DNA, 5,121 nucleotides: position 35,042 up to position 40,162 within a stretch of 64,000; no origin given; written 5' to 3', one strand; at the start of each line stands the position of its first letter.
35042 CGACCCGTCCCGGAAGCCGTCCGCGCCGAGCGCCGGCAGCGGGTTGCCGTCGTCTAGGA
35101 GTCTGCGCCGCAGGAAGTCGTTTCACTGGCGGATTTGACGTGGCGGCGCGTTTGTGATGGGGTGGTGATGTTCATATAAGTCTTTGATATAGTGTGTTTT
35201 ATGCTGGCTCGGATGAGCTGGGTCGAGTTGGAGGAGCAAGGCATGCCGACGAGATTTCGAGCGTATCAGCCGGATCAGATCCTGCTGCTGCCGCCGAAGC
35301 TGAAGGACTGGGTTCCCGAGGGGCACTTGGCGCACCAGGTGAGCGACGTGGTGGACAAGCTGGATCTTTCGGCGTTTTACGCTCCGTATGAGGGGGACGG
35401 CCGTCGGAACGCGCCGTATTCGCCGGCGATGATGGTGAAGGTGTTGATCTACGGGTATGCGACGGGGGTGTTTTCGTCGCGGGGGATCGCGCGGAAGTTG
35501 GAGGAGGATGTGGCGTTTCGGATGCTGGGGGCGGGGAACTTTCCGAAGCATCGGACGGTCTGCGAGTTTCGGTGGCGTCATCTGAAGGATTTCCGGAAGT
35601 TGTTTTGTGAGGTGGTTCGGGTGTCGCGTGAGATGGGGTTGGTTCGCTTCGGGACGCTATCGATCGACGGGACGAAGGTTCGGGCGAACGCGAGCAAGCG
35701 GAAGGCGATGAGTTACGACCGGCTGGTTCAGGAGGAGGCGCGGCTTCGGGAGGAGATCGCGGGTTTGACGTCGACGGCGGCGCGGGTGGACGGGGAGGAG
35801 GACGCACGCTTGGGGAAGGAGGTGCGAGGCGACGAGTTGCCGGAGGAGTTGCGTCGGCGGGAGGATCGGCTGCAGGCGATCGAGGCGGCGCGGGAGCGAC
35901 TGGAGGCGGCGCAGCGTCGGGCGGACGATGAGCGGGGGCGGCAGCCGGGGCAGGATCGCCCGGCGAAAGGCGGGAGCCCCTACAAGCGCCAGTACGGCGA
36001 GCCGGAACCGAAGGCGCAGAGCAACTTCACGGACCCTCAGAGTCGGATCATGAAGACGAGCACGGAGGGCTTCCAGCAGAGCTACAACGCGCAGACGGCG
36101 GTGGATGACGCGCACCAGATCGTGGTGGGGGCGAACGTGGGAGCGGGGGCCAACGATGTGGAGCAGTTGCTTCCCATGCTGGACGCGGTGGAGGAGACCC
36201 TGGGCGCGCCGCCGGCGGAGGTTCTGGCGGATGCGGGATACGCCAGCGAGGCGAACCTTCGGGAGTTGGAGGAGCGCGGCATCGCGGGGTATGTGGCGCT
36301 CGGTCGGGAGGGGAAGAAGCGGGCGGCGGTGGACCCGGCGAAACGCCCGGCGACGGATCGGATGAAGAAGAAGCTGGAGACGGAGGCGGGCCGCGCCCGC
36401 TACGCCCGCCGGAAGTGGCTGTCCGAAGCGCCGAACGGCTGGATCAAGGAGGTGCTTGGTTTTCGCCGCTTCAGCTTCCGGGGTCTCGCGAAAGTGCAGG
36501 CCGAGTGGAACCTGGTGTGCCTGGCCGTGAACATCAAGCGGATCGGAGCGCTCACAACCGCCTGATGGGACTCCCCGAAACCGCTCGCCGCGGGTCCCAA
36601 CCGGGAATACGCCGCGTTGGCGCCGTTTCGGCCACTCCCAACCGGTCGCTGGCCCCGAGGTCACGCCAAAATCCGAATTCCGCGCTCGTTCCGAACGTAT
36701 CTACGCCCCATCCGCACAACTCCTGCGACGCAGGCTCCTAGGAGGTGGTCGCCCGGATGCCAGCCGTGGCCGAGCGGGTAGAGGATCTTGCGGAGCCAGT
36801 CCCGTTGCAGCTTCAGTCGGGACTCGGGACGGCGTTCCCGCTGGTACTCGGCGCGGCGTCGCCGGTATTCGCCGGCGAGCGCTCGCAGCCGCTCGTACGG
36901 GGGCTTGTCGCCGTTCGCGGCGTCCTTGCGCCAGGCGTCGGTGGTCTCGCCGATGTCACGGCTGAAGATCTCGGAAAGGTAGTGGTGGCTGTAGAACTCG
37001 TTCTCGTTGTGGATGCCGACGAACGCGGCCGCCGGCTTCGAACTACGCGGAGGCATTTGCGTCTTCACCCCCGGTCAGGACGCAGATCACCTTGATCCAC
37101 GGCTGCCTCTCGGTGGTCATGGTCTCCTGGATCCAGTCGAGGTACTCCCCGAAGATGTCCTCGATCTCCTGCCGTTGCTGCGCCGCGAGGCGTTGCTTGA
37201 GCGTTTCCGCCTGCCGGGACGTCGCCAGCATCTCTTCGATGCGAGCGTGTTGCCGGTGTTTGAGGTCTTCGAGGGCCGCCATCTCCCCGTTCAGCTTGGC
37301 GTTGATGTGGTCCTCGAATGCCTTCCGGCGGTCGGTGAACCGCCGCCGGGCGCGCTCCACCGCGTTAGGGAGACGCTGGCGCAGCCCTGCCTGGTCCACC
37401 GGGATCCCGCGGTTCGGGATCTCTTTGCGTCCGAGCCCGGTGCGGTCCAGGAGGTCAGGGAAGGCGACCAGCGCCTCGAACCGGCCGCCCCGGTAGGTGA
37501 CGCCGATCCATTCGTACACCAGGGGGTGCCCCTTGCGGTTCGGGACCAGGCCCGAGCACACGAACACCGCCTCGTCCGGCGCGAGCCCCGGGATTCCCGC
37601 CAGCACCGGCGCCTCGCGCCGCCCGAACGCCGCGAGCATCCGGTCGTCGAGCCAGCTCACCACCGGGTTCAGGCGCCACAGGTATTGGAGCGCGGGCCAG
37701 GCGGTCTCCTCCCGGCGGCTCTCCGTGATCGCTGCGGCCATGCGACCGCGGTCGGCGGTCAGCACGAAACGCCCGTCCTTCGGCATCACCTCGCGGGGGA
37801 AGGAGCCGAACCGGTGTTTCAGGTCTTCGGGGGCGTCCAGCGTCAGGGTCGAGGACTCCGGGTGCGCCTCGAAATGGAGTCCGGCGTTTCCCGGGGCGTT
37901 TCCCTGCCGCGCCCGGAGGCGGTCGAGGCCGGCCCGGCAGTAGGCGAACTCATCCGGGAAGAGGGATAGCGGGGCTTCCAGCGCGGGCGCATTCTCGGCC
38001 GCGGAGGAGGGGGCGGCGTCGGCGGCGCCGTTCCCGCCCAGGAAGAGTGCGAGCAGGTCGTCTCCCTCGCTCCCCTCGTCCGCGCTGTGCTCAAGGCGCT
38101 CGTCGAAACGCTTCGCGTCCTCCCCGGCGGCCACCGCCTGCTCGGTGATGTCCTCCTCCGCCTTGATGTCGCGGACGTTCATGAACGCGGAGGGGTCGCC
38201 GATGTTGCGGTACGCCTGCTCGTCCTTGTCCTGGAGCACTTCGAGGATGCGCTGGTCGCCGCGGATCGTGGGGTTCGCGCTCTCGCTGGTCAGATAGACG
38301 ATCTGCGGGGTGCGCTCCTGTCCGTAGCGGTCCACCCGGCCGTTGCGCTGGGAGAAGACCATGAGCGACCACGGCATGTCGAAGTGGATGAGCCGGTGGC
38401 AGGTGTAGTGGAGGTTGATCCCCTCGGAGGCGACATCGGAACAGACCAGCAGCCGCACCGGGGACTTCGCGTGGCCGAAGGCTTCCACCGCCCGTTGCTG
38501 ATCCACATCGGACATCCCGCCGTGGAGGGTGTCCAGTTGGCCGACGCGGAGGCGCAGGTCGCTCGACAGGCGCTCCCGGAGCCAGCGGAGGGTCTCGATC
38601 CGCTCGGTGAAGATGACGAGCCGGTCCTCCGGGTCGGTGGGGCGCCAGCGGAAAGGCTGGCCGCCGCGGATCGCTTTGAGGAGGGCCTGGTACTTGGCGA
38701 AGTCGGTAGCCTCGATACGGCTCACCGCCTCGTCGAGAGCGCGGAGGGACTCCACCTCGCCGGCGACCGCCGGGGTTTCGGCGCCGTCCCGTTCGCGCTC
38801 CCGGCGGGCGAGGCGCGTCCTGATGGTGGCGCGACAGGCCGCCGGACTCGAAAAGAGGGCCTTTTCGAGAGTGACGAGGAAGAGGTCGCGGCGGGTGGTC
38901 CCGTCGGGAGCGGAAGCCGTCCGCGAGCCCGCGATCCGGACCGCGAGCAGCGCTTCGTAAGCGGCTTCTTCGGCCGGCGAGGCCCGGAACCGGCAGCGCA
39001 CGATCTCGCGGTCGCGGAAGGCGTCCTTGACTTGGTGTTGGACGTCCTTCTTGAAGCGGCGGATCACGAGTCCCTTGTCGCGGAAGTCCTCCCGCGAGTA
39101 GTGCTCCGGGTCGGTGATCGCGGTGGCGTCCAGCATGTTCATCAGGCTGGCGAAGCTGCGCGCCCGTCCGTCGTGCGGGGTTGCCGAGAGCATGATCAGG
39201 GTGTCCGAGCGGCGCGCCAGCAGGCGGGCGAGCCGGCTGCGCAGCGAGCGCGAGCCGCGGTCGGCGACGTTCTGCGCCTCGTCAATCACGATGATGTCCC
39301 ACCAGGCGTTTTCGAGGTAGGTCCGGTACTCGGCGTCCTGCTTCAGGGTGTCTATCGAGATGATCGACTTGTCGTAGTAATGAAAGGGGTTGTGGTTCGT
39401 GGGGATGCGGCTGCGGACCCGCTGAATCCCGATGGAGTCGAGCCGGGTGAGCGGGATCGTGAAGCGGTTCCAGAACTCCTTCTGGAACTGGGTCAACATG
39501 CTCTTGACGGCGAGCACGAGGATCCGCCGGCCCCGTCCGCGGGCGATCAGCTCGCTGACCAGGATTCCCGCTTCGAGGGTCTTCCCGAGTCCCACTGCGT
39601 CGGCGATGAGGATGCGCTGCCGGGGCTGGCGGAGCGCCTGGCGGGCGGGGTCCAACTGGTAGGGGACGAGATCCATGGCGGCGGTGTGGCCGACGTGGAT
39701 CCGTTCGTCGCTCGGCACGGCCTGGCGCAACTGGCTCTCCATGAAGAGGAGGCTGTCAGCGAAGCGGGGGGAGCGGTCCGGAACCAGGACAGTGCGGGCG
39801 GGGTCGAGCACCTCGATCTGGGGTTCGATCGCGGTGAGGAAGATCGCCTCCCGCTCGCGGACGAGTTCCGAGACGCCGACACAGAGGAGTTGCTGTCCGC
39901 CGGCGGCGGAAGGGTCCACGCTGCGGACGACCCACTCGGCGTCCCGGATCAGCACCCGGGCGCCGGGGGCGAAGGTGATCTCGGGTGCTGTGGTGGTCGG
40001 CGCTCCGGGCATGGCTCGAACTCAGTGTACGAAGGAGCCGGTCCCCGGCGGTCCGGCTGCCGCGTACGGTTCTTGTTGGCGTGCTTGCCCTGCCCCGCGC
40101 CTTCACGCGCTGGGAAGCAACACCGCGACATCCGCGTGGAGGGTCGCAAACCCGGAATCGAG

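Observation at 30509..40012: DISARM class-1-like core (SNF2 helicase plus ~1,640-codon NPPW adenine methyltransferase) without the canonical DrmA/B/C neighbours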

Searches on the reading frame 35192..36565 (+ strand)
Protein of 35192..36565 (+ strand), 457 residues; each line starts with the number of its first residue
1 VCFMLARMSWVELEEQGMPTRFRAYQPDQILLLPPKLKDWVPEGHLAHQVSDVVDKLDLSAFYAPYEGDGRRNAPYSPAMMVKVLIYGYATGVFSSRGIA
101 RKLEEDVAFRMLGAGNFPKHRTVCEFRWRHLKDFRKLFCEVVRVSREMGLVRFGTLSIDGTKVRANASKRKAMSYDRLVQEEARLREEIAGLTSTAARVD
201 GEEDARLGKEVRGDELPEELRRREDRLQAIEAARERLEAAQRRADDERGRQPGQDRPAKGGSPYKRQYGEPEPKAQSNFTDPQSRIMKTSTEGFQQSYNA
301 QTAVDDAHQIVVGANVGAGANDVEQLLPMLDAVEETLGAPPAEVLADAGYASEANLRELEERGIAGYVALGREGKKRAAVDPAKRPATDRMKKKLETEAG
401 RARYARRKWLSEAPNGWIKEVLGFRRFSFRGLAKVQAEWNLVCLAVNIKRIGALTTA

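Call 12: search_protein_families(library=padloc, proteins=[window:35192-36565:+], max_evalue=0.001)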
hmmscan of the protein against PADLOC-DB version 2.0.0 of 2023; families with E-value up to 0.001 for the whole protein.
window:35192-36565:+ (457 aa): 0 families

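Call 13: search_protein_families(library=ncbifam, proteins=[window:35192-36565:+], max_evalue=0.001)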
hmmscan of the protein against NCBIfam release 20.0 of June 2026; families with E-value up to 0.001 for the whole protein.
window:35192-36565:+ (457 aa): 8 families
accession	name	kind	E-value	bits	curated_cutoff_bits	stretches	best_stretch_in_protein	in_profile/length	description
NF033551.1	transpos_IS1182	equivalog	1.2e-112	377.4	270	2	25-377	2-348/488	IS1182 family transposase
NF033581.1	transpos_IS5_4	equivalog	1e-19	71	140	1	53-448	8-284/285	IS5 family transposase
NF033593.1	transpos_ISNCY_1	equivalog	1.4e-12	47.1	325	1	304-452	307-443/444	ISNCY family transposase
NF033580.1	transpos_IS5_3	equivalog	2e-09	37.3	110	1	286-382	118-212/258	IS5 family transposase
NF033579.1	transpos_IS5_2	equivalog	7.8e-06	25.6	140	1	295-449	137-288/289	IS5 family transposase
NF033559.2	transpos_IS1634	equivalog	1.8e-05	23.9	100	1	321-391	190-259/483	IS1634 family transposase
NF033539.1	transpos_IS1380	equivalog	3.5e-05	22.6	180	0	53-129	21-98/419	IS1380 family transposase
NF033578.1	transpos_IS5_1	equivalog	0.00075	18.7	275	0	303-451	289-416/419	IS5 family transposase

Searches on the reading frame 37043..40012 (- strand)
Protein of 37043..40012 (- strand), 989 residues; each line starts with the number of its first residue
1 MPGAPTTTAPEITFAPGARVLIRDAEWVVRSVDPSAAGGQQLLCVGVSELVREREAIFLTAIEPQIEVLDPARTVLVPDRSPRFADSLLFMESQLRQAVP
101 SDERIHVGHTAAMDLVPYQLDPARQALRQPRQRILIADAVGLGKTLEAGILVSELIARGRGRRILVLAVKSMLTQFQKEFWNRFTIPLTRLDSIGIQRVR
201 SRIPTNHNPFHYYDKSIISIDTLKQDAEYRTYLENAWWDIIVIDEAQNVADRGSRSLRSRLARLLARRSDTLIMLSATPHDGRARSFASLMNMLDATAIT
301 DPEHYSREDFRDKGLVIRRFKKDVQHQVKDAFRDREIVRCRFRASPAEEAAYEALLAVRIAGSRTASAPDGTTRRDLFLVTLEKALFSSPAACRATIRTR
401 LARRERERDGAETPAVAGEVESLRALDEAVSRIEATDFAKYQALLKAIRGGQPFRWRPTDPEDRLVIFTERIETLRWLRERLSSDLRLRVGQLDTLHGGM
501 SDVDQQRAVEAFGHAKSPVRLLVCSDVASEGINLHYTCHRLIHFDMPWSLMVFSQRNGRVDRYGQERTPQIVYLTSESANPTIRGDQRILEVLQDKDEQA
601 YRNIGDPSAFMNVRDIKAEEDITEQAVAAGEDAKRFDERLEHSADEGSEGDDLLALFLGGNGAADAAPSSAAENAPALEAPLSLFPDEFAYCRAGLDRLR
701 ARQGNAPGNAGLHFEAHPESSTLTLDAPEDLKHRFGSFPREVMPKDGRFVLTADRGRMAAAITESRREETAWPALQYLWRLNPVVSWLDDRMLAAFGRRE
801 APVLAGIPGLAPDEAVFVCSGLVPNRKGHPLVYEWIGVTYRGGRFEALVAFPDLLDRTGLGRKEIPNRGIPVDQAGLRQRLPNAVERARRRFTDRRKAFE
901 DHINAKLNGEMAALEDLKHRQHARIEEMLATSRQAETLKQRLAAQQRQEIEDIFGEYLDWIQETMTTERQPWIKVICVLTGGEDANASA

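Call 6: search_protein_families(library=padloc, proteins=[window:37043-40012:-], max_evalue=0.001)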
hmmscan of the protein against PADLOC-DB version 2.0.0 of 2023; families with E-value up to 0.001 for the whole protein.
window:37043-40012:- (989 aa): 37 families (the best 25 are shown)
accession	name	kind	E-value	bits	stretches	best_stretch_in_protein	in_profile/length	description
PDLC02621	DrmD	-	3.7e-97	324.7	2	12-408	11-429/1040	DrmD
PDLC02572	DrmA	-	1.3e-67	226.6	2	15-407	15-425/1043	DrmA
PDLC02504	BrxHI|BrxHII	-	1.7e-59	199.7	2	111-404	106-398/971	BrxHII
PDLC02633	DrmD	-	5.6e-58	194.6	2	109-436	120-456/839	DrmD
PDLC02500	BrxHI|BrxHII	-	6.1e-57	191.8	2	116-402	92-396/933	BrxHI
PDLC02632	DrmD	-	3.7e-53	179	2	16-419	18-440/662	DrmD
PDLC00659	HmaA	-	6.2e-51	171.3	2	109-406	99-400/1176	SNF2 helicase / DEAD-box helicase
PDLC02840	DpdE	-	8.9e-40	134.8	3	110-186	155-232/1091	DpdE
PDLC02634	DrmD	-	1.4e-39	133.7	2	111-408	88-388/900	DrmD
PDLC02623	DrmD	-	8.2e-39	131.1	2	332-644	400-712/1040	DrmD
PDLC02843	DpdE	-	2.5e-37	126.3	2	80-297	124-315/1091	DpdE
PDLC02853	DpdE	-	1.3e-34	117.3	2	113-402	96-407/985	DpdE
PDLC02624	DrmD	-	6.3e-34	115.5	2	463-572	364-474/652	DrmD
PDLC02620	DrmD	-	6e-33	111.9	2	117-355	102-344/1060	DrmD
PDLC02619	DrmD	-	1.2e-32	111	2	95-399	13-318/872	DrmD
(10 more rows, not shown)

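Call 7: search_protein_families(library=pfam, proteins=[window:37043-40012:-], max_evalue=0.001)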
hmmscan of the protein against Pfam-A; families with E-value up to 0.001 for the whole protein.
window:37043-40012:- (989 aa): 4 families
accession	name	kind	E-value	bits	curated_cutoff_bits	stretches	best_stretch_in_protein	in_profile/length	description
PF00271.37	Helicase_C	-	4e-15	56.5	23.5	1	460-564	13-110/110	Helicase conserved C-terminal domain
PF00176.29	SNF2-rel_dom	-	6.9e-13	48.8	24.9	1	134-306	20-190/290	SNF2-related domain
PF00270.35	DEAD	-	8.1e-08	32.6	26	1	131-280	14-161/167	DEAD/DEAH box helicase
PF04851.21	ResIII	-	1.3e-07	32.1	22.5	1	117-280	6-163/164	Type III restriction enzyme, res subunit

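Call 13: search_protein_families(library=ncbifam, proteins=[window:37043-40012:-], max_evalue=0.001)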
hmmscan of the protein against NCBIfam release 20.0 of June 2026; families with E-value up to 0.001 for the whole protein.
window:37043-40012:- (989 aa): 11 families
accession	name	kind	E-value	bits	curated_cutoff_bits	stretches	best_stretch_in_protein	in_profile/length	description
NF038317.1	DISARM_DrmD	equivalog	1.7e-106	357.7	610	2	15-409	3-414/1021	DISARM system SNF2-like helicase DrmD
NF041062.1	DpdE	equivalog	1.4e-50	172.2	500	2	110-298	149-316/1048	protein DpdE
NF003426.0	PRK04914.1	equivalog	3.1e-42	144.9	576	2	111-309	150-346/959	RNA polymerase-associated protein RapA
NF038318.1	DISARM_DrmD_b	equivalog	3e-31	108.4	950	2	99-399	14-315/868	DISARM system SNF2-like helicase DrmD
NF042964.1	phospholipD_antiphage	equivalog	8.5e-29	100.5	1100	2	382-641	602-866/895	phospholipase D-like domain-containing anti-phage protein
NF008394.0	PRK11192.1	equivalog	4e-09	35.8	507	1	463-566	248-344/441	ATP-dependent RNA helicase SrmB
NF010337.0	PRK13766.1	equivalog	6.5e-09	34.4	610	1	459-622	363-519/781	Hef nuclease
NF046051.1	restrict_EcoAI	equivalog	1.8e-07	30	550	1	125-282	171-316/768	EcoAI/FtnUII family type I restriction enzme subunit R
NF053675.1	pilus_reg_Snf2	equivalog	2.9e-07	29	1100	1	135-252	607-713/1029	pilus expression-regulating Snf2 family helicase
NF002340.1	PRK01297.1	equivalog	4.4e-06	25.8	564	1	460-568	247-348/372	ATP-dependent RNA helicase RhlB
NF008521.0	PRK11448.1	equivalog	0.00068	17.8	729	0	115-246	414-549/1123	type I restriction-modification system endonuclease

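Call 56: find_encoding_contigs(protein=window:37043-40012:-, flank=2000, max_places=3)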
Protein window:37043-40012:- (989 aa): no gene with exactly this product is on record in the collection.

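Call 78: search_solved_structures(query=window:37043-40012:-, max_evalue=0.00001)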
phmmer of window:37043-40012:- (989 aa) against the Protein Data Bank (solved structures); distinct sequences matched with E-value up to 0.00001: 12.
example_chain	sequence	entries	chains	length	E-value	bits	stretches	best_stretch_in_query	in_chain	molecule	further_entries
8so8_A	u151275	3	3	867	1.2e-30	109.5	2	113-305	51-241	RNA polymerase-associated protein RapA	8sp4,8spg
6bog_A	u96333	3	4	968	1.9e-30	108.8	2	113-305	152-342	RNA polymerase-associated protein RapA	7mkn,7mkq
7m8e_F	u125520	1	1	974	2e-30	108.8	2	113-305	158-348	RNA polymerase-associated protein RapA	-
4s20_K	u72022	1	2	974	2.2e-30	108.6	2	113-301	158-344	RNA polymerase-associated protein RapA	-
8t0l_F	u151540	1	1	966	1.4e-29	106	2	113-305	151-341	RNA polymerase-associated protein RapA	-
1z63_A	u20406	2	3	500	3.2e-10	41.9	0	459-571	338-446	Helicase of the snf2/rad54 family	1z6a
8kca_A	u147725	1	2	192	1.8e-09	39.4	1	460-575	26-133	Probable ATP-dependent RNA helicase DDX53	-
9z04_A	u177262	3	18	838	2.7e-08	35.5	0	135-301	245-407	Lymphoid-specific helicase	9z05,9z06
7ux9_P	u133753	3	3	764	2.1e-07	32.6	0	131-314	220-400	ATP-dependent DNA helicase DDM1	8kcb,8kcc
8wh5_K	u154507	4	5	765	2.1e-07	32.5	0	131-314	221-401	ATP-dependent DNA helicase DDM1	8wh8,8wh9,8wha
8j90_K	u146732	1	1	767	2.2e-07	32.5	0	131-314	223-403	ATP-dependent DNA helicase DDM1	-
8skz_A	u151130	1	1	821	2.6e-07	32.2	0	131-314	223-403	ATP-dependent DNA helicase DDM1,Lymphoid-specific helicase chimera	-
